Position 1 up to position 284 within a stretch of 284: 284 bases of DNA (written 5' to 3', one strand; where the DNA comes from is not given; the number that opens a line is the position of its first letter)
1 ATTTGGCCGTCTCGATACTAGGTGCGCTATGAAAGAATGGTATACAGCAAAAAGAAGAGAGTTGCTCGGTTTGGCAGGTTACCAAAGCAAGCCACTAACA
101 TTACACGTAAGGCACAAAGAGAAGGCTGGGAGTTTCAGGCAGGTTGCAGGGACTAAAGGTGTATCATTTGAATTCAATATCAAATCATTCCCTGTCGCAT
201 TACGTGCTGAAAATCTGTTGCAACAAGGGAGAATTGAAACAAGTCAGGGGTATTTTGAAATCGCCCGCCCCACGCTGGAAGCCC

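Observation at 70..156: Conserved LPK-x12-GW signature of the Mu DNA-binding domain sits in the +1-shifted frame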

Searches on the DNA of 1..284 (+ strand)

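Call 6: search_dna_similar(query=window:1-284:+, collection=phages, mode=near, max_rows=30)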
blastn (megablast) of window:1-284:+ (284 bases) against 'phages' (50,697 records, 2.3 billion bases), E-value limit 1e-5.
Records with a match: 13; places in all: 13; records where one place covers at least 80% of the query: 5.
Best place of each record, by identity: 95-99% 3; 90-95% 7; 80-90% 3.
By first word of the organism name: Escherichia 9; Shigella 2; Yersinia 2.
By host as written in the record: - 4; Escherichia coli 3; Shigella flexneri serotype 4a 2; Yersinia pestis EV76-CN 2; Escherichia sp. 1; Escherichia coli C 1.
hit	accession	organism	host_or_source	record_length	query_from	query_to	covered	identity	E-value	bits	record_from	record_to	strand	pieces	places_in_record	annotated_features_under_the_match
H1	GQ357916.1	Escherichia phage D108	Escherichia coli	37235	1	284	100%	96.8%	2e-130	470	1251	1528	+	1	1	A: DNA transposition protein A | ner: Ner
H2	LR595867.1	Escherichia virus Mu_3F6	-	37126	1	284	100%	96.8%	2e-130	470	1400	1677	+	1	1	DNA transposition protein | Ner-like regulatory protein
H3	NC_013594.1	Escherichia phage D108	Escherichia coli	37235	1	284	100%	96.8%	2e-130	470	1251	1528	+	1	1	A: Mu transposase C-terminal domain-containing protein | ner: transcriptional repressor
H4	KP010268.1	Shigella phage SfMu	Shigella flexneri serotype 4a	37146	1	283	100%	88.4%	6e-90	335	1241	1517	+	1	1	transposase | DNA binding protein Ner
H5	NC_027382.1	Shigella phage SfMu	Shigella flexneri serotype 4a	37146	1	283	100%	88.4%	6e-90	335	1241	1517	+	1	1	Mu transposase C-terminal domain-containing protein | transcriptional repressor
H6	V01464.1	Escherichia phage Mu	-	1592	223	284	22%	93.7%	4e-17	94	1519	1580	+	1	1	unnamed protein product; gene A (1592 is 1st base in codon)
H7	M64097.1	Escherichia phage Mu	-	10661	223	284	22%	93.7%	4e-17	94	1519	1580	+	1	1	A: CDS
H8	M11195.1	Escherichia phage Mu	-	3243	223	284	22%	93.7%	4e-17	94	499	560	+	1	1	transposase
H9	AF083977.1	Escherichia phage Mu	Escherichia sp.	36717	223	284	22%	93.7%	4e-17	94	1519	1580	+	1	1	transposase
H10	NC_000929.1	Escherichia phage Mu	Escherichia coli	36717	223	284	22%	93.7%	4e-17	94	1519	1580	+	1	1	Mu transposase C-terminal domain-containing protein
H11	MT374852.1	Yersinia phage vB_YpM_3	Yersinia pestis EV76-CN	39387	223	282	21%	93.4%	6e-16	90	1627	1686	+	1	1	hypothetical protein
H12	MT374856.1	Yersinia phage vB_YpM_23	Yersinia pestis EV76-CN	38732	223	282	21%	93.4%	6e-16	90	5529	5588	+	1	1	hypothetical protein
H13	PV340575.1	Escherichia phage PhiR68_1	Escherichia coli C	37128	223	284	22%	89.1%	4e-12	77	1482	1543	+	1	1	DNA transposition protein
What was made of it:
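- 223..284 (+): Segment shared at DNA level with phage Mu and other Mu-like phages (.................). It begins at the right-hand edge of the immunity-specific, non-homologous left-end module. Call 6: Mu matches only 223-284, at 93.7%.
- Closest known: MuA subdomain I-alpha. Same: The DNA is homologous from window 223 onward (call 6).
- Closest known: MuA subdomain I-alpha. Different: The DNA is not alignable before 223 (call 6).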

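Call 7: search_dna_similar(query=window:1-284:+, collection=ecoli_genomes, mode=near, max_rows=30)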
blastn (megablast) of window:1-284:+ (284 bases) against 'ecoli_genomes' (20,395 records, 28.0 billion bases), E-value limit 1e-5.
Records with a match: 83; places in all: 93; records where one place covers at least 80% of the query: 45.
Genomes with a match: 83 of 5426; with a place that covers at least 80% of the query: 45. Places per genome that has any: lowest 1, median 1, highest 3. On chromosomes: 93 places; on plasmids: 0.
Best place of each record, by identity: 95-99% 46; 90-95% 21; 80-90% 16.
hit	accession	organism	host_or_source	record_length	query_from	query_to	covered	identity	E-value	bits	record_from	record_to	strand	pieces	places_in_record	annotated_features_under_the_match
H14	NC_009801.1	Escherichia coli O139:H28 str. E24377A strain E24377A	-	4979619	1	284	100%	96.8%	2e-129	470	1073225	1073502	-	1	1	transposase domain-containing protein | helix-turn-helix domain-containing protein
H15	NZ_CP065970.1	Escherichia coli strain FDAARGOS_1058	missing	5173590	1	284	100%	96.8%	2e-129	470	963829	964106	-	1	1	transposase domain-containing protein | helix-turn-helix domain-containing protein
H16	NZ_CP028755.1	Escherichia coli strain A20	Mexican long-nosed bat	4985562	1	284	100%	96.8%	2e-129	470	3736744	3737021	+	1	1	transposase domain-containing protein | helix-turn-helix domain-containing protein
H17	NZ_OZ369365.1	Escherichia coli strain Esc30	not applicable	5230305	1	284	100%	96.8%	2e-129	470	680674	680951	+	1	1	transposase domain-containing protein | helix-turn-helix domain-containing protein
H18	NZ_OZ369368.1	Escherichia coli strain Esc31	not applicable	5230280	1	284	100%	96.8%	2e-129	470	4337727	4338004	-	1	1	transposase domain-containing protein | helix-turn-helix domain-containing protein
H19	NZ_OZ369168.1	Escherichia coli strain BLSE177-2012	Homo sapiens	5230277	1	284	100%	96.8%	2e-129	470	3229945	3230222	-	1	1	transposase domain-containing protein | helix-turn-helix domain-containing protein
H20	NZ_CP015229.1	Escherichia coli strain 06-00048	alfalfa sprout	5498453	1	284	100%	96.5%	1e-127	464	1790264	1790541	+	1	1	transposase domain-containing protein | helix-turn-helix domain-containing protein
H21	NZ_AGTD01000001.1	Escherichia coli UMNF18 strain UMNF18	porcine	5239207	1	284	100%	96.5%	1e-127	464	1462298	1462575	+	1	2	transposase domain-containing protein | helix-turn-helix domain-containing protein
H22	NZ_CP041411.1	Escherichia coli strain STEC719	goat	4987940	1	284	100%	96.5%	1e-127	464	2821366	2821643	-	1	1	transposase domain-containing protein | helix-turn-helix domain-containing protein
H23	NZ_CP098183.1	Escherichia coli strain Z0117EC0133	Canis lupus familiaris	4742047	1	284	100%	96.5%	1e-127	464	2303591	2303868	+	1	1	transposase domain-containing protein | helix-turn-helix domain-containing protein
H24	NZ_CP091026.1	Escherichia coli strain STEC383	pig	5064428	1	284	100%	96.5%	1e-127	464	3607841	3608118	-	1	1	transposase domain-containing protein | helix-turn-helix domain-containing protein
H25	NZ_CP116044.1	Escherichia coli strain STEC1575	Homo sapiens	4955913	1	284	100%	96.5%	1e-127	464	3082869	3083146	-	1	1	transposase domain-containing protein | helix-turn-helix domain-containing protein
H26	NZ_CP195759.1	Escherichia coli strain JCKP02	yak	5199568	1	284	100%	96.1%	4e-126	459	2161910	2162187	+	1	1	transposase domain-containing protein | helix-turn-helix domain-containing protein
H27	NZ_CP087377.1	Escherichia coli strain RIVM_C019217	Homo sapiens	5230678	1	284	100%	95.1%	5e-121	442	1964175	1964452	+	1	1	transposase domain-containing protein | helix-turn-helix domain-containing protein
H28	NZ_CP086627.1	Escherichia coli strain RIVM_C036569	Homo sapiens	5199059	1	284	100%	95.1%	5e-121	442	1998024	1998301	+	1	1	transposase domain-containing protein | helix-turn-helix domain-containing protein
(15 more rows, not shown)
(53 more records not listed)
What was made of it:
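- The best matches are D108 GQ357916 1251-1528 and identical E. coli prophages at 96.8% (calls 6, 7).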

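Call 8: get_annotated_region(hit=H1, flank=1300)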
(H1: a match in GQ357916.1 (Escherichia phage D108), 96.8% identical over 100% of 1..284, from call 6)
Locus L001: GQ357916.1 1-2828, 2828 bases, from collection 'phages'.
description: Escherichia phage D108, complete genome.
organism: Escherichia phage D108 (NCBI taxid 665033)
taxonomy: Viruses; Duplodnaviria; Heunggongvirae; Uroviricota; Caudoviricetes; Muvirus; Muvirus mu
host: Escherichia coli; source: -; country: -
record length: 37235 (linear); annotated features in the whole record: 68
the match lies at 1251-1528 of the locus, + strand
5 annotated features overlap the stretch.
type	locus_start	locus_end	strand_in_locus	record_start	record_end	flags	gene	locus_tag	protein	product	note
misc_feature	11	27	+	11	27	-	-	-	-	-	transposase-binding site based upon homology to Mu consensus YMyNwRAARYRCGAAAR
misc_feature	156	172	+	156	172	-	-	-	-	-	transposase-binding site based upon homology to Mu consensus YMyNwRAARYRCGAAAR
CDS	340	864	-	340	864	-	c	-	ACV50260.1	Repressor protein CI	similar to NP_050605.1 c-repressor [Enterobacteria phage Mu]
CDS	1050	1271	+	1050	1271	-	ner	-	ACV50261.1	Ner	similar to NP_050606.1 DNA binding protein ner [Enterobacteria phage Mu]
CDS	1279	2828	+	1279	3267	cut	A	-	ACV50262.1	DNA transposition protein A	similar to NP_050607.1 transposase [Enterobacteria phage Mu]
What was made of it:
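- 1..21 (+): Last six codons and the TAG stop of ner (IWPSRY*). In call 8 the D108 ner CDS is 1050-1271, and the window aligns to D108 1251-1528 (call 6).
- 29..284 (+): 5' part of transposase gene A (subdomain I-alpha, the winged helix-turn-helix domain, plus the start of the linker). As deposited it reads through in the ATG frame. In call 8 the D108 A CDS starts at 1279, which is window 29.
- Closest known: N-terminal DNA-binding domains of the D108 repressor c and the Mu repressor. Different: These are repressors, not transposases, and they are encoded on the opposite strand upstream of ner (call 8).
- The annotation there is ner followed by A (call 8).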

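Call 9: get_annotated_region(hit=H4, flank=300)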
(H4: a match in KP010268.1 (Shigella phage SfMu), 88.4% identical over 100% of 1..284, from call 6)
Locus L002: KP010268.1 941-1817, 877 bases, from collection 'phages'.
description: Enterobacteria phage SfMu, complete genome.
organism: Shigella phage SfMu (NCBI taxid 1567022)
taxonomy: Viruses; Duplodnaviria; Heunggongvirae; Uroviricota; Caudoviricetes; Muvirus; Muvirus SfMu
host: Shigella flexneri serotype 4a; source: -; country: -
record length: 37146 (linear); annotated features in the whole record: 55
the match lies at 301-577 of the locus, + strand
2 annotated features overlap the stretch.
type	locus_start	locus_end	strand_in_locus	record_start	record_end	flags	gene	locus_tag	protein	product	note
CDS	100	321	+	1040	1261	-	-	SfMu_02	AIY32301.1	DNA binding protein Ner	-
CDS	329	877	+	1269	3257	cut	-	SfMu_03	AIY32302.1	transposase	-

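Call 10: get_annotated_region(hit=H14, flank=300)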
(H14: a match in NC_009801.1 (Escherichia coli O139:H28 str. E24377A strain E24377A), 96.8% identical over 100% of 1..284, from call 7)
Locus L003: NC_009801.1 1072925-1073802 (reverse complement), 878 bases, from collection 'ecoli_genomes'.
description: Escherichia coli O139:H28 str. E24377A, complete sequence
organism: Escherichia coli O139:H28 str. E24377A strain E24377A (NCBI taxid 331111)
replicon: chromosome; assembly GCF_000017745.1
host: -; source: -; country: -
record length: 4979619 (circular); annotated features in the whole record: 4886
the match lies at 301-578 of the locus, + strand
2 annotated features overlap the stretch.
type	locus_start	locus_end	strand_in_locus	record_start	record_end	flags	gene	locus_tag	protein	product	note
CDS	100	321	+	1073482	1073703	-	-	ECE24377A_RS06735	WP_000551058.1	helix-turn-helix domain-containing protein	-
CDS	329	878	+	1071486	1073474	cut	-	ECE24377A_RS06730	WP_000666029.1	transposase domain-containing protein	-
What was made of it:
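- On Mu-type transposase A, subdomain I-alpha: Calls 8-10.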

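Call 39: search_dna_similar(query=window:62-150:+, collection=ecoli_genomes, mode=distant, max_rows=8, rows=spread)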
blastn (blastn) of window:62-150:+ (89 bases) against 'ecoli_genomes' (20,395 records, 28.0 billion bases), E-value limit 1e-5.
Records with a match: 45; places in all: 45; records where one place covers at least 80% of the query: 45.
Genomes with a match: 45 of 5426; with a place that covers at least 80% of the query: 45. Places per genome that has any: lowest 1, median 1, highest 1. On chromosomes: 45 places; on plasmids: 0.
Best place of each record, by identity: 95-99% 40; 80-90% 5.
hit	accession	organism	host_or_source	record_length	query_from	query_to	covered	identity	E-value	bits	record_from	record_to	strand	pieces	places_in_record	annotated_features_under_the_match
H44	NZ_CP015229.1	Escherichia coli strain 06-00048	alfalfa sprout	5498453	1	89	100%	97.8%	7e-33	147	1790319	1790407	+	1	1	transposase domain-containing protein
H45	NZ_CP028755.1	Escherichia coli strain A20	Mexican long-nosed bat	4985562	1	89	100%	97.8%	7e-33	147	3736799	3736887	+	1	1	transposase domain-containing protein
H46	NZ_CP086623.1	Escherichia coli strain RIVM_C037794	Homo sapiens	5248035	1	89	100%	97.8%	7e-33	147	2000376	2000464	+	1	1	transposase domain-containing protein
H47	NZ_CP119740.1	Escherichia coli strain E94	bovine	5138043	1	89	100%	97.8%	7e-33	147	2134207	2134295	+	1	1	transposase domain-containing protein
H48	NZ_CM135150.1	Escherichia coli strain 54214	Homo sapiens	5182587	1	89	100%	97.8%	7e-33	147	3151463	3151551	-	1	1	transposase domain-containing protein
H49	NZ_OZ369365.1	Escherichia coli strain Esc30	not applicable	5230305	1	89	100%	97.8%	7e-33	147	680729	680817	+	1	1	transposase domain-containing protein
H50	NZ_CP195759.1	Escherichia coli strain JCKP02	yak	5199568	1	89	100%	96.7%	3e-31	142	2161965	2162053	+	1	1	transposase domain-containing protein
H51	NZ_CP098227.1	Escherichia coli strain XJ6-3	bovine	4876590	1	89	100%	88.9%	5e-22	111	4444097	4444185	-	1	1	transposase domain-containing protein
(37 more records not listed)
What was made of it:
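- Forty-five E. coli genomes carry this segment, and the best reaches only 97.8% over 62-150, meaning both 1-nt indels differ (call 39).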
